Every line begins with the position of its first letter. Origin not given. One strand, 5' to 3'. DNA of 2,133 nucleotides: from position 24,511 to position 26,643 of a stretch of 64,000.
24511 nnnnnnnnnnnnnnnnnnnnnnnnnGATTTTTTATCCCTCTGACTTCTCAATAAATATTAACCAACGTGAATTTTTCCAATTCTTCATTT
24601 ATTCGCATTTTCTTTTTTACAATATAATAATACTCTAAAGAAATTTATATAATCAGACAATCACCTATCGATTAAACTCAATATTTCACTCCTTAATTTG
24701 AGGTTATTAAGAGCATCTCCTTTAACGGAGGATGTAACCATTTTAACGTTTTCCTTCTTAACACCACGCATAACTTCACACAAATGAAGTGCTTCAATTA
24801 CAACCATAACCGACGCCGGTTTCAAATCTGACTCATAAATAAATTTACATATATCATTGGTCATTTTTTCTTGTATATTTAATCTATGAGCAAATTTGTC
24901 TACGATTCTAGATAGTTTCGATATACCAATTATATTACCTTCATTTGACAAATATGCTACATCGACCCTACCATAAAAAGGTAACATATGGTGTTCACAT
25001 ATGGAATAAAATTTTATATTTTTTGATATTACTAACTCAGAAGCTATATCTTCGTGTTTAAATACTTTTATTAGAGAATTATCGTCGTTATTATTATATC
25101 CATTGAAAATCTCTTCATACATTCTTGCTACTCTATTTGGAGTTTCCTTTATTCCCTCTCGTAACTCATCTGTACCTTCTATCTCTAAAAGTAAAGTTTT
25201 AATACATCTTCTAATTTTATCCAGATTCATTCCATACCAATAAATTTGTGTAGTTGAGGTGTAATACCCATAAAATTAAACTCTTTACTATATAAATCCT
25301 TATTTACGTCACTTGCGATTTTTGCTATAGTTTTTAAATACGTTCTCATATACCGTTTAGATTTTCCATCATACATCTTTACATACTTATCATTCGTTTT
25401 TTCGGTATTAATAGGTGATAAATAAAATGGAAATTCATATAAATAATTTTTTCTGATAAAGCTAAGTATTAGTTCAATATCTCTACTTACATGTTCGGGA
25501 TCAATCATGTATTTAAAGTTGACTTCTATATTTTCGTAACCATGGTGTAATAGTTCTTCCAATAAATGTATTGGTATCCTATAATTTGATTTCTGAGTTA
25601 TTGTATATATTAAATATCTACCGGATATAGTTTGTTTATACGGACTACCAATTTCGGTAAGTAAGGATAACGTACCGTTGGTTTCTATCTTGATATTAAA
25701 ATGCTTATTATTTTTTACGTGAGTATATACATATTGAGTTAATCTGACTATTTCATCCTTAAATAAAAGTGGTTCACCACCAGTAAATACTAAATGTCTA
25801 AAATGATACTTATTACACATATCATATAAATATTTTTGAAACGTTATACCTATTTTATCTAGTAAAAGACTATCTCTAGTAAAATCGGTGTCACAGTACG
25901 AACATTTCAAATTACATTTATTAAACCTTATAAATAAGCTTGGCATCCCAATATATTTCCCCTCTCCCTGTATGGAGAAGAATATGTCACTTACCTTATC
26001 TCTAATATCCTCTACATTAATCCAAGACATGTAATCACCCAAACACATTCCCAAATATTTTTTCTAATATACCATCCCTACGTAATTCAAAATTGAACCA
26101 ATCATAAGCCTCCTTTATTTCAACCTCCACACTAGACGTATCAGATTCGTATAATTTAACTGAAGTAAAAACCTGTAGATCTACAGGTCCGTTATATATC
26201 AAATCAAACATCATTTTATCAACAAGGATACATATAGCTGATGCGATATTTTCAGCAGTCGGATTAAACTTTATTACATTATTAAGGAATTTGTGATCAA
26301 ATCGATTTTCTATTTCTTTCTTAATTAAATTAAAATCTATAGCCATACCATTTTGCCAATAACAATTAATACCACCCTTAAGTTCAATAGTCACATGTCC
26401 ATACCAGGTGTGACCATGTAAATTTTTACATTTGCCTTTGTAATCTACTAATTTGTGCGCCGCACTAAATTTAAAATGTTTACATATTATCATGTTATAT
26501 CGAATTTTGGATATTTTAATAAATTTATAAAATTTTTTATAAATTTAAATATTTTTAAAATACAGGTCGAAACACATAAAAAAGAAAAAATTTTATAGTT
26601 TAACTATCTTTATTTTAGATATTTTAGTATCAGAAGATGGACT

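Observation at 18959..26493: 7-deazaguanine (preQ0-type) DNA-modification gene cluster: DpdA-like transglycosylase plus FolE-QueD-QueE-QueC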

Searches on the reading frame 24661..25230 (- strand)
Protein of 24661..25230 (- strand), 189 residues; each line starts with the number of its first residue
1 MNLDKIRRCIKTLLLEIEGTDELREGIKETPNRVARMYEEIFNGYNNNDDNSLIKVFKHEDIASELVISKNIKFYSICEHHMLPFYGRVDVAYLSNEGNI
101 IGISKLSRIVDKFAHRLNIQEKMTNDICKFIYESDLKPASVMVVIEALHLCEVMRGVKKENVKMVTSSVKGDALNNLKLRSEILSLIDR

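Call 3: search_protein_families(library=pfam, proteins=[window:24661-25230:-], max_evalue=0.01)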
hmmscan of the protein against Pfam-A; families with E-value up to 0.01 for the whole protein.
window:24661-25230:- (189 aa): 1 family
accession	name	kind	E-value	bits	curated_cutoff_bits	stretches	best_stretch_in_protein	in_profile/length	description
PF01227.27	GTP_cyclohydroI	-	7.4e-61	205.1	27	1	14-187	8-178/179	GTP cyclohydrolase I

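Call 4: search_protein_families(library=ncbifam, proteins=[window:24661-25230:-], max_evalue=0.01)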
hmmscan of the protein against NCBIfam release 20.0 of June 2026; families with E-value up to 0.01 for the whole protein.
window:24661-25230:- (189 aa): 6 families
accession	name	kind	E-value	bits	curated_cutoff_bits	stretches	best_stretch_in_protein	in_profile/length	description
NF006826.0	PRK09347.1-3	subfamily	2.9e-64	216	162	1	3-188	6-187/189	GTP cyclohydrolase I FolE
NF006825.1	PRK09347.1-2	subfamily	2.8e-57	193.1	174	1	13-187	7-178/179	GTP cyclohydrolase I FolE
TIGR00063.1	folE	equivalog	3.2e-55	186.4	181.6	1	10-188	5-179/180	GTP cyclohydrolase I FolE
NF006824.0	PRK09347.1-1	equivalog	6.7e-37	127.1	202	1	17-187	48-216/219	GTP cyclohydrolase I FolE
TIGR03139.1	QueF-II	equivalog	0.0018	18.2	86.9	1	53-144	5-95/115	preQ(1) synthase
NF041371.1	Diadnylcyc_Halo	equivalog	0.0072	15.7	430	1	39-150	25-137/270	diadenylate cyclase DacZ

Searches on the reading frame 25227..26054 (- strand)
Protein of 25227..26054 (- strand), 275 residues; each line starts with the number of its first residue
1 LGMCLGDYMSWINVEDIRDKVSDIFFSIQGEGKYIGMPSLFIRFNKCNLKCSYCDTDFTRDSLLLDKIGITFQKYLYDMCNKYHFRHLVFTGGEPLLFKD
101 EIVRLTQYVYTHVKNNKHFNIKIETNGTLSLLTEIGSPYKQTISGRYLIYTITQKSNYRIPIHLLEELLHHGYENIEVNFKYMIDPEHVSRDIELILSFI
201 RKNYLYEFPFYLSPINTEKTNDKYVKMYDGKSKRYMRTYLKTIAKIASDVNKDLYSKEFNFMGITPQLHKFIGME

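Call 3: search_protein_families(library=pfam, proteins=[window:25227-26054:-], max_evalue=0.01)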
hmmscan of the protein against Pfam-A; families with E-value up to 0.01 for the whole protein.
window:25227-26054:- (275 aa): 2 families
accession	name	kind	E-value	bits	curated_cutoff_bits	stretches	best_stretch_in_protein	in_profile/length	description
PF13353.11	Fer4_12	-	2.9e-08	34.5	22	1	29-130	2-98/137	4Fe-4S single cluster domain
PF04055.27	Radical_SAM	-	4.6e-08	33.8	29.5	1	43-129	3-88/166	Radical SAM superfamily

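Call 4: search_protein_families(library=ncbifam, proteins=[window:25227-26054:-], max_evalue=0.01)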
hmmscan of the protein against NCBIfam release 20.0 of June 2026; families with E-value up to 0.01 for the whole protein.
window:25227-26054:- (275 aa): 46 families (the best 25 are shown)
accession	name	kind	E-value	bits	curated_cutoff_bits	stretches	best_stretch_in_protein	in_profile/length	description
TIGR03963.1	rSAM_QueE_Clost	equivalog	7.4e-23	81.4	260.1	1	20-133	2-108/219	putative 7-carboxy-7-deazaguanine synthase QueE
TIGR04349.1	rSAM_QueE_gams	hypoth_equivalog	1.1e-16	61.2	300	1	20-131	2-102/210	7-carboxy-7-deazaguanine synthase QueE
TIGR04322.1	rSAM_QueE_Ecoli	equivalog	1.7e-16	60.4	200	2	26-62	2-38/215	7-carboxy-7-deazaguanine synthase QueE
TIGR03365.1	Bsubt_queE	equivalog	8.9e-15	54.8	206.1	1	20-272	4-231/238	7-carboxy-7-deazaguanine synthase QueE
TIGR04508.1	queE_Cx14CxxC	equivalog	3.1e-12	46.8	240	1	21-134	3-124/208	7-carboxy-7-deazaguanine synthase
NF047865.1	rSAM_PapB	equivalog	7.3e-10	38.6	340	1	45-129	11-99/330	PapB family radical SAM/SPASM ranthipeptide maturase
TIGR02666.1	moaA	equivalog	6.4e-09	35.2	284.05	1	45-129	18-102/336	GTP 3',8-cyclase MoaA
TIGR02495.1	NrdG2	equivalog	1.2e-08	34.5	131.15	1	34-128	13-100/193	anaerobic ribonucleoside-triphosphate reductase activating protein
NF038283.1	viperin_w_prok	equivalog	2.5e-08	33.4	180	1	45-129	10-94/281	viperin family antiviral radical SAM protein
TIGR03974.1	rSAM_six_Cys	equivalog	1.1e-07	31.1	425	1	45-129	105-194/451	thioether cross-link-forming SCIFF peptide maturase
TIGR04280.1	geopep_mat_rSAM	hypoth_equivalog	1.4e-07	30.9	400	1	44-129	91-179/428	geopeptide radical SAM maturase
TIGR04055.1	rSAM_NirJ2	equivalog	3.3e-07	30.1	500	1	45-129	8-84/326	putative heme d1 biosynthesis radical SAM protein NirJ2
NF041707.1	rSAM_YhhB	equivalog_domain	3.5e-07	29.5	445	1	46-129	11-102/369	cyclophane-forming radical SAM/SPASM peptide maturase YhhB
TIGR02668.1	moaA_archaeal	equivalog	4.3e-07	29.2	325.25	1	45-129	18-96/303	GTP 3',8-cyclase MoaA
NF001199.0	PRK00164.2-1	equivalog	1e-06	28.1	231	1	45-129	20-98/308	GTP 3',8-cyclase MoaA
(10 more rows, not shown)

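Call 5: search_protein_families(library=phrogs, proteins=[window:25227-26054:-], max_evalue=0.01)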
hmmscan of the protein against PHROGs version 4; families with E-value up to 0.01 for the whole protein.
window:25227-26054:- (275 aa): 4 families
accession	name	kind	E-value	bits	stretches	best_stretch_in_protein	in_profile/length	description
phrog_2076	-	moron, auxiliary metabolic gene and host takeover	1.9e-33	117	1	20-275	14-243/247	QueE-like radical SAM domain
phrog_1802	-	other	2.6e-08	34.2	1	44-238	51-268/556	radical SAM domain-containing protein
phrog_13987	-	other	0.00053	20.4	1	44-263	22-227/274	radical SAM domain-containing protein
phrog_27668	-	unknown function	0.0057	17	0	45-129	14-95/335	-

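Call 50: search_protein_families(library=padloc, proteins=[window:25227-26054:-], max_evalue=0.01)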
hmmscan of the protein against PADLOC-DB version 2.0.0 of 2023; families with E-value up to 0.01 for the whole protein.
window:25227-26054:- (275 aa): 2 families
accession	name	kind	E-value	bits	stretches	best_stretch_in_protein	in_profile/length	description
PDLC02903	pVip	-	2.6e-09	34.9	1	45-133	8-83/257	Viperins not associated with kinases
PDLC02904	pVip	-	1.2e-08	32.8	1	45-129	11-87/262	Viperins associated with kinases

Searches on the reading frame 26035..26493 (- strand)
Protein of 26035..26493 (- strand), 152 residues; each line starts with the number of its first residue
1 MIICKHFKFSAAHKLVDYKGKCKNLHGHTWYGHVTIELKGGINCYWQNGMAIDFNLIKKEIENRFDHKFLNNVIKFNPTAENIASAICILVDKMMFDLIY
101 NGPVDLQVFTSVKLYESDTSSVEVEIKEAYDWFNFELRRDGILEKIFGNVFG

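Call 3: search_protein_families(library=pfam, proteins=[window:26035-26493:-], max_evalue=0.01)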
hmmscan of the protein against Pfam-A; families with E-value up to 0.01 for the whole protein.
window:26035-26493:- (152 aa): 1 family
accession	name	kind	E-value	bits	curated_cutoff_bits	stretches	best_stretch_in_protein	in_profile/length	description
PF01242.24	PTPS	-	1.1e-25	90.3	22.4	1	3-125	2-119/121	6-pyruvoyl tetrahydropterin synthase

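Call 4: search_protein_families(library=ncbifam, proteins=[window:26035-26493:-], max_evalue=0.01)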
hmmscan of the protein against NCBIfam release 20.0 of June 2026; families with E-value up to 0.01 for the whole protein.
window:26035-26493:- (152 aa): 3 families
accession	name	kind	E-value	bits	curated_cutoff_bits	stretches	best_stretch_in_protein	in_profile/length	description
TIGR03367.1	queuosine_QueD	equivalog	2.6e-23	82.2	89.25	1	3-89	2-88/92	6-carboxytetrahydropterin synthase QueD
TIGR00039.1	6PTHBS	subfamily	9e-18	64.8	125.5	1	2-96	3-99/124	6-pyruvoyl tetrahydropterin synthase/6-carboxytetrahydropterin synthase family protein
TIGR03112.1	6_pyr_pter_rel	hypoth_equivalog_domain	0.00075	19.8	69.35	1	7-87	5-82/113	6-pyruvoyl tetrahydropterin synthase-related domain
